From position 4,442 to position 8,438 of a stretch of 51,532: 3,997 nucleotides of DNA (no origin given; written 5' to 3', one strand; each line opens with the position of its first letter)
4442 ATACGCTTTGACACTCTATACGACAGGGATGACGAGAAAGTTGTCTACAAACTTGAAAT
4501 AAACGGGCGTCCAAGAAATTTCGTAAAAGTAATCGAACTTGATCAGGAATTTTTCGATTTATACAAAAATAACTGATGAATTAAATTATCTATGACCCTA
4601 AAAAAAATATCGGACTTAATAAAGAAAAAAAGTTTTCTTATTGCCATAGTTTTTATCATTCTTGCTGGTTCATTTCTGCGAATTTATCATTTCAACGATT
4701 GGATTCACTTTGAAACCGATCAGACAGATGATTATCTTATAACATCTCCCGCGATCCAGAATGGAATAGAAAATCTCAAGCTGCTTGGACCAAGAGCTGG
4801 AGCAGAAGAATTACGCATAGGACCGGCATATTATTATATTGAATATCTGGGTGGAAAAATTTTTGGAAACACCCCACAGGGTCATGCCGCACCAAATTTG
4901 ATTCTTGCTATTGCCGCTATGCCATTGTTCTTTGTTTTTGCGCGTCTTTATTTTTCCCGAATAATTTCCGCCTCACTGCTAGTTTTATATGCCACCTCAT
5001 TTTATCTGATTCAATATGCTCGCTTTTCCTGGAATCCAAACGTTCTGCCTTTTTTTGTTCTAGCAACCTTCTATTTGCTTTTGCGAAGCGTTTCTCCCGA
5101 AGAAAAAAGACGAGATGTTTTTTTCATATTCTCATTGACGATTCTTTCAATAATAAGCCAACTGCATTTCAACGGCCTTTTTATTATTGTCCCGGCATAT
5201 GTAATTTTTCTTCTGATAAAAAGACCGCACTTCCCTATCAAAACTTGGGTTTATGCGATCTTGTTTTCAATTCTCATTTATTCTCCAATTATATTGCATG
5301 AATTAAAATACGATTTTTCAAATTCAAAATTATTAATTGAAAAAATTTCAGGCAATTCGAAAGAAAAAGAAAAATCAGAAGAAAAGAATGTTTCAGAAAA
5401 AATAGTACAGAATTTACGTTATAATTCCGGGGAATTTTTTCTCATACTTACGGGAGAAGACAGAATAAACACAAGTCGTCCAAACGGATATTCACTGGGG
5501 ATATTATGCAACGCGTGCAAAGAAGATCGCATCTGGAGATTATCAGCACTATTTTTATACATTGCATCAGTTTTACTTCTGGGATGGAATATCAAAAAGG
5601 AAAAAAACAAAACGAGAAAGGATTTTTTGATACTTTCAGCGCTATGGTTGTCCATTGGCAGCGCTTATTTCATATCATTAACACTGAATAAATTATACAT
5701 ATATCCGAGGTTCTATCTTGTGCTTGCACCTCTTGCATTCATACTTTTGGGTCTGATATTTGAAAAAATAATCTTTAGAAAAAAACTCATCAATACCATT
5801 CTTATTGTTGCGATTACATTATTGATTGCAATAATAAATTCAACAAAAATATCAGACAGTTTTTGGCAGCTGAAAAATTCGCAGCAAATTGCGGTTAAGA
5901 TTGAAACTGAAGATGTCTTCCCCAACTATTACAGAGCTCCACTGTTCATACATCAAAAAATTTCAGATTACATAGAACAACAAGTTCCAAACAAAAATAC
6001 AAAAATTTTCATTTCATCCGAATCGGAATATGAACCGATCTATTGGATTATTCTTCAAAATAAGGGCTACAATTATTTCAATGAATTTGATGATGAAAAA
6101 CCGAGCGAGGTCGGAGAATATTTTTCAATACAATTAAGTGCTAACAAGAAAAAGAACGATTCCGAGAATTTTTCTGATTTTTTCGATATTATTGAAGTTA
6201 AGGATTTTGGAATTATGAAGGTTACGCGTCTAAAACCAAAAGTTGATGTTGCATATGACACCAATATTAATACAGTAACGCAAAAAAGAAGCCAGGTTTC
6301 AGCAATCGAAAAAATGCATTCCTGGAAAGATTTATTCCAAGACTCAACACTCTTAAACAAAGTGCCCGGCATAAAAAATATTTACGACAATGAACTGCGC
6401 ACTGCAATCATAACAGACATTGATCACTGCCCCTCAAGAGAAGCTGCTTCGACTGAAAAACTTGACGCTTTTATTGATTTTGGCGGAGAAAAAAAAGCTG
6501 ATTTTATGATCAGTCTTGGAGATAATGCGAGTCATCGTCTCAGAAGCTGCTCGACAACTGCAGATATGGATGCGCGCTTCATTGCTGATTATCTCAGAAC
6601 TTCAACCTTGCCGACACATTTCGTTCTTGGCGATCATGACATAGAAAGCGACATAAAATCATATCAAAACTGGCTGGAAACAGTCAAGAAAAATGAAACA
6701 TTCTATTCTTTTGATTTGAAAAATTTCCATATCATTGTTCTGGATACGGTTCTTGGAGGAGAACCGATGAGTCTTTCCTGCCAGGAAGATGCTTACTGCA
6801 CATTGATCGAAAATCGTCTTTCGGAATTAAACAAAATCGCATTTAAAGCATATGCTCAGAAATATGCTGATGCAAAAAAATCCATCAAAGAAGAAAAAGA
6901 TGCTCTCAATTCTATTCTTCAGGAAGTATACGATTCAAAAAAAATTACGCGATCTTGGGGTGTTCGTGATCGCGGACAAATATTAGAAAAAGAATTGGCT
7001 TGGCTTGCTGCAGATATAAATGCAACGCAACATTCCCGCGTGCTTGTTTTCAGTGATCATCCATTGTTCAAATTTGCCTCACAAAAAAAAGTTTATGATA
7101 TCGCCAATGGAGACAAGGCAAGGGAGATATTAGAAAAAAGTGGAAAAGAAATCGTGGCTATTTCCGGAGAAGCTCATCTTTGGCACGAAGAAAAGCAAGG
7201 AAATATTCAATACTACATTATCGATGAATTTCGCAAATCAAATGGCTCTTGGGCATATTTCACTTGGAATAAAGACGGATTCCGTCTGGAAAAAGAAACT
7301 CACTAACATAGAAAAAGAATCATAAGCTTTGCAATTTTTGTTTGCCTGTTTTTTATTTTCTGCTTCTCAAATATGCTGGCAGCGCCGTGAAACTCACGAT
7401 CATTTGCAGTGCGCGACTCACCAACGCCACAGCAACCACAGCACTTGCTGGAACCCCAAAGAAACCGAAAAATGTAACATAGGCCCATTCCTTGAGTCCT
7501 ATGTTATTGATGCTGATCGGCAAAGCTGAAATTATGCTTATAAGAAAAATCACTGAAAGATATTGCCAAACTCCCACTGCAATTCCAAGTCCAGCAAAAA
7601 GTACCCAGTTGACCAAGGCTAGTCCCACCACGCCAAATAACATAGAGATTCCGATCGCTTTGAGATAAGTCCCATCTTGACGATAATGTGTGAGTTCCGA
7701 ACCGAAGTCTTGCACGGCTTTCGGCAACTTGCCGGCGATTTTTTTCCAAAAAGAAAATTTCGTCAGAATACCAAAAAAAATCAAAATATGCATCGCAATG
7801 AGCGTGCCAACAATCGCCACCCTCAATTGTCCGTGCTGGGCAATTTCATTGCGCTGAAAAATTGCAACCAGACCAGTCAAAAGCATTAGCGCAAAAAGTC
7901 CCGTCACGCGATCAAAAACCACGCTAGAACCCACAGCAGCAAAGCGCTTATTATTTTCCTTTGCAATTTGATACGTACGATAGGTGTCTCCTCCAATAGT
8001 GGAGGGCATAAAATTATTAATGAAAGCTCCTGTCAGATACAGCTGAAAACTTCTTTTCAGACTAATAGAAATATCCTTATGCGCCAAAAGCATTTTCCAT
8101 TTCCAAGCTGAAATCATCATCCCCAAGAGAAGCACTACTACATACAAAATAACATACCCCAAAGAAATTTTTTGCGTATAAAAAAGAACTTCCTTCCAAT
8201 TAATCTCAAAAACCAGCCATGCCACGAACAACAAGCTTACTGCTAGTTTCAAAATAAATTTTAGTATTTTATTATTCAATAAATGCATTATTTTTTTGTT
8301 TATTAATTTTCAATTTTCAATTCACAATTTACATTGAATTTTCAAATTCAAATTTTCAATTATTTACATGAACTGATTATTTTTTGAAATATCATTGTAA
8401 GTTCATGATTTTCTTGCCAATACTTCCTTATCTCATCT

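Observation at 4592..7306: GT-C glycosyltransferase fused to an extracytoplasmic metallophosphoesterase domain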

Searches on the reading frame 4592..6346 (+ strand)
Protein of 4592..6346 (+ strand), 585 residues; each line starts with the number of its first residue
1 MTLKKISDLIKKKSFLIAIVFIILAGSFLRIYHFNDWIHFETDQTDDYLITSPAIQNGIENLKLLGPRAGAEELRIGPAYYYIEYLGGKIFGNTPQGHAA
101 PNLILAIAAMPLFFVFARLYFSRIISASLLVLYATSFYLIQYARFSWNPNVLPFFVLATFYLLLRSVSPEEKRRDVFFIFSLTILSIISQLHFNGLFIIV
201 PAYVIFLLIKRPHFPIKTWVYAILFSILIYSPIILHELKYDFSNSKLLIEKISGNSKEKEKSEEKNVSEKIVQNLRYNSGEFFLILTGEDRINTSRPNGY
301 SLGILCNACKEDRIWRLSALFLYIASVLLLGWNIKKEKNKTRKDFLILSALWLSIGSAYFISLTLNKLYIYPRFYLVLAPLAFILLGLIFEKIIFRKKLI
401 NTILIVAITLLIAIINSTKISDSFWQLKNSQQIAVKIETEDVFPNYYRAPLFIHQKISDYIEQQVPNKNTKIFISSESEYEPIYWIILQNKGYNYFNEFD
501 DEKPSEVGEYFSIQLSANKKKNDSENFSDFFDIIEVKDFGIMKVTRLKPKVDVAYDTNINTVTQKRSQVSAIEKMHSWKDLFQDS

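Call 57: search_solved_structures(query=A3, max_evalue=1, show_alignments=2)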
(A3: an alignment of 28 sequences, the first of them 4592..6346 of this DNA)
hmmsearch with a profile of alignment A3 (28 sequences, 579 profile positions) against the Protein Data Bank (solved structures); distinct sequences matched with E-value up to 1: 2.
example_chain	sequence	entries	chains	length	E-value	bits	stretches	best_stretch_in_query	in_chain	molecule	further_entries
6gnd_A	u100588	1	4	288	0.21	13.2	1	471-515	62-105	Thioredoxin reductase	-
6gna_A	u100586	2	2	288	0.21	13.2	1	471-515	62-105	Thioredoxin reductase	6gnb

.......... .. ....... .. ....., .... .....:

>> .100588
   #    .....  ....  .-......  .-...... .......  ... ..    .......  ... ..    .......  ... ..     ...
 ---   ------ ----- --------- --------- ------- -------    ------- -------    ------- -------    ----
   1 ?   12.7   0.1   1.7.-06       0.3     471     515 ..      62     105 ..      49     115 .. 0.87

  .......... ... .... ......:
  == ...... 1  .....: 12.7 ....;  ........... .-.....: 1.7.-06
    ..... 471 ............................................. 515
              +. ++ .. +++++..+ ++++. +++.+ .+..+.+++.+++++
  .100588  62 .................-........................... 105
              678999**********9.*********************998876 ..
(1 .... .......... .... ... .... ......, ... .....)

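Call 65: predict_structure(alignment_id=A3)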
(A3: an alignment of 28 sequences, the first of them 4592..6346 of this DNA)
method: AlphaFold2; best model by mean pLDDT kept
length: 585 residues; sequences in the alignment: 28
mean_pLDDT: 86.4   pTM: 0.88
mean pLDDT of the five models: 86.4, 84.5, 84.3, 84.3, 84.2
residues with pLDDT >= 90: 305; 70-90: 211; 50-70: 62; < 50: 7
segments of 3 or more residues with pLDDT < 50: 444-446
pLDDT, mean of each block of 10 residues (from residue 1): 77 89 97 85 85 93 79 72 95 93 97 98 97 96 88 98 96 97 96 93 98 95 96 92 82 58 69 89 90 66 73 87 97 96 98 96 76 91 98 86 94 94 85 62 59 92 90 85 86 73 78 87 85 91 91 70 62 86 73
secondary structure, 60 per line:
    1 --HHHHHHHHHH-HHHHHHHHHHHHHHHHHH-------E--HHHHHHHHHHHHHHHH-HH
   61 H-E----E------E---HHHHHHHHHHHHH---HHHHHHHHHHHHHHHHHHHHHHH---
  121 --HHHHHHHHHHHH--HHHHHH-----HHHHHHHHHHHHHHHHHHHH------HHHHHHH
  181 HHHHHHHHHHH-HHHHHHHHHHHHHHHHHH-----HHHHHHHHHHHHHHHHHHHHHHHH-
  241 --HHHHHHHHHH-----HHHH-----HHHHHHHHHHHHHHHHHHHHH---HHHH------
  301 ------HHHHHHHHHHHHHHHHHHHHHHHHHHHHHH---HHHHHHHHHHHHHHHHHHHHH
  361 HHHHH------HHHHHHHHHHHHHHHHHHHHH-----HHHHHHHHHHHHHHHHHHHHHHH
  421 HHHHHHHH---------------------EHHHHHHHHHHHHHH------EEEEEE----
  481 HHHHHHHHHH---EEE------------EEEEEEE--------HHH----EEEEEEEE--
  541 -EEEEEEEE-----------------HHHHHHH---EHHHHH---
elements in order: H3-12 H14-31 H42-57 H79-91 H95-117 H123-134 H137-142 H148-167 H174-191 H193-210 H216-239 H243-252 H258-261 H267-287 H291-294 H307-336 H340-365 H372-392 H398-428 H451-464 E471-476 H481-490 E494-496 E509-515 E531-538 E542-549 H567-573 H578-582

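Call 68: fold_search(model_id=the predicted structure, library=pdb)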
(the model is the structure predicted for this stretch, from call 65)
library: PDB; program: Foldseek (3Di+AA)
matches with E <= 10: 558; with E <= 0.001: 18
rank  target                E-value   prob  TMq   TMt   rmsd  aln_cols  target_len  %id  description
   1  5ezm                  6.6e-07  1.00  0.47  0.51  10.1       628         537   10  Crystal Structure of ArnT from Cupriavidus metallidurans in the apo state (released 2016-02-17)
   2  5f15                  8.2e-07  1.00  0.49  0.52  12.6       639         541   10  Crystal Structure of ArnT from Cupriavidus metallidurans bound to Undecaprenyl phosphate (released 2016-02-17)
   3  5gmy_A                1.3e-06  1.00  0.45  0.33  14.7       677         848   12  Crystal structure of the Archaeoglobus fulgidus oligosaccharyltransferase (O29867_ARCFU) tethered with an acceptor pep (released 2017-02-01)
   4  3waj                  1.5e-06  1.00  0.46  0.35  15.6       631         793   13  Crystal structure of the Archaeoglobus fulgidus oligosaccharyltransferase (O29867_ARCFU) complex with Zn and sulfate (released 2013-10-30)
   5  3wak                  1.8e-06  1.00  0.46  0.33  14.3       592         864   14  Crystal structure of the Archaeoglobus fulgidus oligosaccharyltransferase (O29867_ARCFU) in the apo form (released 2013-10-30)
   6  7e9s_A                2.0e-06  1.00  0.45  0.32  13.5       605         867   12  Archaeal oligosaccharyltransferase AglB from Archaeoglobus fulgidus in complex with an inhibitory peptide and a dolich (released 2021-09-08)
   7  9s6t_A                3.3e-05  1.00  0.49  0.58   7.8       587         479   12  Ternary cryo-EM structure of chicken ALG12 with Dol25-PP-GlcNAc2Man7, Dol25-P-Man, and Fab (released 2026-03-18)
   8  6s7t_A                6.7e-05  1.00  0.46  0.39  11.1       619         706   13  Cryo-EM structure of human oligosaccharyltransferase complex OST-B (released 2019-12-18)
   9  8agb_A                8.0e-05  1.00  0.48  0.44  13.5       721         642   12  Structure of yeast oligosaccharylransferase complex with lipid-linked oligosaccharide bound (released 2022-12-07)
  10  8b6l_I                8.4e-05  1.00  0.43  0.38  15.7       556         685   12  Subtomogram average of the human Sec61-TRAP-OSTA-translocon (released 2022-12-07)
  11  8pn9_A                8.7e-05  1.00  0.48  0.44  12.2       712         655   10  Structure of human oligosaccharyltransferase OST-A complex bound to NGI-1 (released 2024-05-08)
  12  7oci_F                8.7e-05  1.00  0.48  0.45  11.4       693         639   12  Cryo-EM structure of yeast Ost6p containing oligosaccharyltransferase complex (released 2022-02-16)
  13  6p25_B                1.2e-04  1.00  0.31  0.27   5.5       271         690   17  Structure of S. cerevisiae protein O-mannosyltransferase Pmt1-Pmt2 complex bound to the sugar donor and a peptide acce (released 2019-07-10)
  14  9i5k_A                1.6e-04  1.00  0.43  0.50  14.0       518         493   11  Structure of the Chaetomium thermophilum Pmt4 homodimer (C2 symmetry) (released 2025-12-24)
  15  6s7o_A                2.6e-04  1.00  0.49  0.45  12.9       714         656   11  Cryo-EM structure of human oligosaccharyltransferase complex OST-A (released 2019-12-18)
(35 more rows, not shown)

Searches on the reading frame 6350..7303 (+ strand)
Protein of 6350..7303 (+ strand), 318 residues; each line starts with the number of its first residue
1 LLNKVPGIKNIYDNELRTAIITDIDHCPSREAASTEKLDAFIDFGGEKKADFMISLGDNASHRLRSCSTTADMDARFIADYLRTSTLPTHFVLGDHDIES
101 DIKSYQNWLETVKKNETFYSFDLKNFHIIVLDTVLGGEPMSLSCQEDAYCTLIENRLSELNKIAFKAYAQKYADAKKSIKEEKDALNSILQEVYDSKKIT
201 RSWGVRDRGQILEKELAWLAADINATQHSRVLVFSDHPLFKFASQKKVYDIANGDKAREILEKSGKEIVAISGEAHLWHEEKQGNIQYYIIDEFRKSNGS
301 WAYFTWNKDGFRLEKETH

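Call 8: search_protein_families(library=pfam, proteins=[window:6350-7303:+], max_evalue=10)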
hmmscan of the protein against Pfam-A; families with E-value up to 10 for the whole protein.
seq(318 aa): 1 family
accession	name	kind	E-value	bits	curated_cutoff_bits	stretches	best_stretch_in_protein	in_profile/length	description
PF25250.1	DUF7852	-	0.037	14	22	1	100-196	17-110/238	Domain of unknown function (DUF7852)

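Call 9: search_solved_structures(query=window:6350-7303:+, max_evalue=10, show_alignments=3)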
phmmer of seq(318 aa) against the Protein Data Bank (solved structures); distinct sequences matched with E-value up to 10: 2.
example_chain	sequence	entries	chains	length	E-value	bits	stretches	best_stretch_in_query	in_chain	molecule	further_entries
22vl_d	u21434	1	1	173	0.073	15.8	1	71-199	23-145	ATP synthase delta chain, chloroplastic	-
7v1k_A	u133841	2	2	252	0.29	13.8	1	150-207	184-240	Isoform 2 of Nuclear autoantigenic sperm protein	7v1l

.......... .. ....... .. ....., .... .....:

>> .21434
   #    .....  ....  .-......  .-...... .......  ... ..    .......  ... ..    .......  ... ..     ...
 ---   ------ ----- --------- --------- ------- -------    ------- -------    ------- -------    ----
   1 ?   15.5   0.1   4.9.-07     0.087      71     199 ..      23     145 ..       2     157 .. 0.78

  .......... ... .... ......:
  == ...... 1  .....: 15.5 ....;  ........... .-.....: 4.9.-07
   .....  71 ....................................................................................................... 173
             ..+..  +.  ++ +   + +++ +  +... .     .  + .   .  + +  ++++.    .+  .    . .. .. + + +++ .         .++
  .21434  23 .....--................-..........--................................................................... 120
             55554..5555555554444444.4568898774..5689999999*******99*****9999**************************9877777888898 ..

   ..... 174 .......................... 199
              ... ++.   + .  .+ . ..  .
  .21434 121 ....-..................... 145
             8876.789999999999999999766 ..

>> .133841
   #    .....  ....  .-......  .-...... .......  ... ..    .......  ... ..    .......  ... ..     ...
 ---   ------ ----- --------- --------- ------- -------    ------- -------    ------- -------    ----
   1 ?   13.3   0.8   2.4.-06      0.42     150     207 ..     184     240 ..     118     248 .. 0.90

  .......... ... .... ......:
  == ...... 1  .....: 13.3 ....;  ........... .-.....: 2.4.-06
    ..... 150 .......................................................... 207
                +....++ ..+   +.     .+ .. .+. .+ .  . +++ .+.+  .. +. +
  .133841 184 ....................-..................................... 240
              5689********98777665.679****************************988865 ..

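Call 17: search_solved_structures(query=A2, max_evalue=10, show_alignments=4)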
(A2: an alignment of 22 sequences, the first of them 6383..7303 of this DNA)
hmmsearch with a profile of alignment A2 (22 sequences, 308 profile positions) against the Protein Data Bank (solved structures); distinct sequences matched with E-value up to 10: 9.
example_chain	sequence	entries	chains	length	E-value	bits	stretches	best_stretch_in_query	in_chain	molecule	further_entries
2nxf_A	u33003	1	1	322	1.3e-05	27.7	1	197-265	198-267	Putative dimetal phosphatase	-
1qfc_A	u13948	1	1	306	0.00014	24.4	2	195-232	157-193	PROTEIN (PURPLE ACID PHOSPHATASE)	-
1qhw_A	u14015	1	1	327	0.00018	24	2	195-232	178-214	PROTEIN (PURPLE ACID PHOSPHATASE)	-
2bq8_X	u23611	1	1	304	0.00049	22.5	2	199-234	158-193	TARTRATE-RESISTANT ACID PHOSPHATASE TYPE 5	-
1war_A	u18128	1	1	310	0.00053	22.4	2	199-234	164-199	HUMAN PURPLE ACID PHOSPHATASE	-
1ute_A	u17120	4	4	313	0.00058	22.3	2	26-124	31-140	PROTEIN (II PURPLE ACID PHOSPHATASE) | Tartrate-resistant acid phosphatase type 5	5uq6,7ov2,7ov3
7ov8_A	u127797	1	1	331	0.00071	22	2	26-124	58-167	Tartrate-resistant acid phosphatase type 5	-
6rzq_A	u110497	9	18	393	0.88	11.9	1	250-290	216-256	Heat shock protein 70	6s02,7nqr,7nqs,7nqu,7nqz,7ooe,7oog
2oto_A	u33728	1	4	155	3.6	9.9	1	136-212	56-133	M protein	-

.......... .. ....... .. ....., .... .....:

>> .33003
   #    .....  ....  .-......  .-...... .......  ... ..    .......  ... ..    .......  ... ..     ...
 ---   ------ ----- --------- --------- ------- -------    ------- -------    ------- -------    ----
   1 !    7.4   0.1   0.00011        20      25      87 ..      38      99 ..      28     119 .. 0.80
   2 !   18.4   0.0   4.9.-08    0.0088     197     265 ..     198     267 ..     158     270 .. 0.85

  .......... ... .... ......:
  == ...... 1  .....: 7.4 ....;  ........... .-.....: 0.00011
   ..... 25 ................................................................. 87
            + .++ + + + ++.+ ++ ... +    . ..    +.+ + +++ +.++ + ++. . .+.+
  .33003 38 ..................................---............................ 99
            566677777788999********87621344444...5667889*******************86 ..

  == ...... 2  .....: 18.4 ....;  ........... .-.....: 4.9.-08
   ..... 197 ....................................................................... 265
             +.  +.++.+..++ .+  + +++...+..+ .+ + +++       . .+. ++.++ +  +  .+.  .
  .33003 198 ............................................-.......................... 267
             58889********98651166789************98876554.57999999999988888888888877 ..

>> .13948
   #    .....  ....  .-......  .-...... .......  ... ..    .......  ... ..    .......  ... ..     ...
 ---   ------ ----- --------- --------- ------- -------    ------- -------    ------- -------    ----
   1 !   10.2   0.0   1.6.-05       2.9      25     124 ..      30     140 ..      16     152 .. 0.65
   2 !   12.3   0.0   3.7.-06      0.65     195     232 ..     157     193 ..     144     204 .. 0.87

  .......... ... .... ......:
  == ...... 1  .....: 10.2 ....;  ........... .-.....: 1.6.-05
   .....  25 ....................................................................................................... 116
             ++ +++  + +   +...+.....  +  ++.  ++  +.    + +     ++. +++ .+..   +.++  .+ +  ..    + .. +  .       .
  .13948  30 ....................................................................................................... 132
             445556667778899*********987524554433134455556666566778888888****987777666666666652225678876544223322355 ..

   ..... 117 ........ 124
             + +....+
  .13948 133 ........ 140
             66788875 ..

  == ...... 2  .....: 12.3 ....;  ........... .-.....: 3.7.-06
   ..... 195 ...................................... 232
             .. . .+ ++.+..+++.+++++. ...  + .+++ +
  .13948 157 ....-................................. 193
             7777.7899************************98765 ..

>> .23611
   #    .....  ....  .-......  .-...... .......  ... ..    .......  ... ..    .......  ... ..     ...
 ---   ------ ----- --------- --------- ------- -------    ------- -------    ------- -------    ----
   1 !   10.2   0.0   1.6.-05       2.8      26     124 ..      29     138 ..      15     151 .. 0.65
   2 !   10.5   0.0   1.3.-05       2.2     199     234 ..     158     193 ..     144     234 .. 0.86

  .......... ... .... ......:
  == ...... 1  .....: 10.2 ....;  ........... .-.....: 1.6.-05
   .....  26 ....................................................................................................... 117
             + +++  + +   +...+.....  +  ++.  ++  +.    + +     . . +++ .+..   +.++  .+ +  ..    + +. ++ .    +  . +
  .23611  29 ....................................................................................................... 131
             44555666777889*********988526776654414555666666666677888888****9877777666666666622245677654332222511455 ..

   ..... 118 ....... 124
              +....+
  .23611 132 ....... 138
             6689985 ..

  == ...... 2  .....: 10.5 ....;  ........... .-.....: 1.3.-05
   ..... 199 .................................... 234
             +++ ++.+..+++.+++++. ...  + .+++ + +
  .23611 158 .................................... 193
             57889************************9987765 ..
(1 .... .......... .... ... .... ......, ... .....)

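Call 26: predict_structure(alignment_id=A2)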
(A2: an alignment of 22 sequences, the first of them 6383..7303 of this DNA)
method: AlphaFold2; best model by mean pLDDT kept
length: 307 residues; sequences in the alignment: 22
mean_pLDDT: 91.1   pTM: 0.89
mean pLDDT of the five models: 91.1, 90.0, 88.5, 87.2, 84.2
residues with pLDDT >= 90: 224; 70-90: 73; 50-70: 10; < 50: 0
segments of 3 or more residues with pLDDT < 50: none
pLDDT, mean of each block of 10 residues (from residue 1): 87 76 87 95 90 78 90 94 91 94 96 97 94 93 95 95 95 97 93 92 98 97 95 84 97 97 82 92 76 94 86
secondary structure, 60 per line:
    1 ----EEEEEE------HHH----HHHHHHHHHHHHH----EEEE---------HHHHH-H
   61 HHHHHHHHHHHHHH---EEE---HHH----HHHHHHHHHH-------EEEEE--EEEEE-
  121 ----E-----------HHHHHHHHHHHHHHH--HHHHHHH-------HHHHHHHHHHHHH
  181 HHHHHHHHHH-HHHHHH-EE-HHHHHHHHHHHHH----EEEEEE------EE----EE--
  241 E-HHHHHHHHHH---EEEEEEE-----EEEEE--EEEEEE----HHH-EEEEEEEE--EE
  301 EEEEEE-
elements in order: E5-10 H24-36 E41-44 H54-58 H60-74 E78-80 H91-100 E108-112 E115-119 H137-151 H154-160 H168-190 H192-197 H202-214 E219-224 H243-252 E256-262 E268-272 E275-280 E289-296 E299-306

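Call 31: fold_search(model_id=the predicted structure, library=pdb)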
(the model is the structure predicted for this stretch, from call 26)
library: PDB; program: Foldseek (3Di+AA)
matches with E <= 10: 1303; with E <= 0.001: 113
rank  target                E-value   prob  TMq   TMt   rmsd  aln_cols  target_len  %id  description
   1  5uq6                  1.0e-11  1.00  0.54  0.55   9.3       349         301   14  PIG PURPLE ACID PHOSPHATASE COMPLEXED WITH PHOSPHATE IN TWO COORDINATION MODES ALONG WITH A BRIDGING HYDROXIDE ION (released 2017-05-24)
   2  1ute_A                1.2e-11  1.00  0.54  0.55   8.4       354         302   14  PIG PURPLE ACID PHOSPHATASE COMPLEXED WITH PHOSPHATE (released 1999-10-01)
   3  2nxf                  1.5e-11  1.00  0.60  0.58   7.6       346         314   16  Crystal Structure of a dimetal phosphatase from Danio rerio LOC 393393 (released 2006-12-12)
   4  2bq8                  2.5e-11  1.00  0.54  0.55   8.4       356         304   15  Crystal structure of human purple acid phosphatase with an inhibitory conformation of the repression loop (released 2005-10-24)
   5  1war                  3.0e-11  1.00  0.55  0.54   9.2       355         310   14  Recombinant Human Purple Acid Phosphatase expressed in Pichia Pastoris (released 2005-07-06)
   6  7ov8_A                3.4e-11  1.00  0.55  0.56   8.8       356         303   14  Crystal structure of pig purple acid phosphatase in complex with 4-(2-hydroxyethyl)-1-piperazineethanesulfonic acid (H (released 2022-03-23)
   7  7ov2_A                3.9e-11  1.00  0.56  0.57   9.1       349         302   14  Crystal structure of pig purple acid phosphatase in complex with L-glutamine, (poly)ethylene glycol fragments and glyc (released 2022-01-12)
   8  1qhw_A                5.2e-11  1.00  0.56  0.58   7.8       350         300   14  PURPLE ACID PHOSPHATASE FROM RAT BONE (released 1999-09-15)
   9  2hyo                  1.1e-10  1.00  0.57  0.75   4.6       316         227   10  Crystal structure of Rv0805 N97A mutant (released 2006-12-26)
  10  2hyp                  2.7e-10  1.00  0.57  0.74   4.5       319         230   12  Crystal structure of Rv0805 D66A mutant (released 2006-12-26)
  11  1qfc                  3.2e-10  1.00  0.56  0.59   5.8       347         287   14  STRUCTURE OF RAT PURPLE ACID PHOSPHATASE (released 2000-04-10)
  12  2xmo_B                3.6e-10  1.00  0.62  0.48   5.6       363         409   12  The crystal structure of Lmo2642 (released 2011-02-23)
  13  2hy1                  4.3e-10  1.00  0.57  0.75   4.5       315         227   11  Crystal structure of Rv0805 (released 2006-12-26)
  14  3ib7                  1.1e-09  1.00  0.54  0.56   6.4       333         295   11  Crystal structure of full length Rv0805 (released 2009-09-29)
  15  2dxl_A                2.8e-09  1.00  0.60  0.67   6.3       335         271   10  Glycerophosphodiesterase from Enterobacter aerogenes (released 2007-05-22)
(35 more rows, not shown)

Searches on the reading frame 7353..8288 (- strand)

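Call 25: search_protein_families(library=pfam, proteins=[window:7353-8288:-], max_evalue=0.001)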
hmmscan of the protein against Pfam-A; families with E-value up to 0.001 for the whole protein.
window:7353-8288:- (311 aa): 1 family
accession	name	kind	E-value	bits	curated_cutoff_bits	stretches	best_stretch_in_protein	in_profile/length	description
PF03706.18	LPG_synthase_TM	-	9.4e-43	147.2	33.4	1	12-299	2-298/302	Lysylphosphatidylglycerol synthase TM region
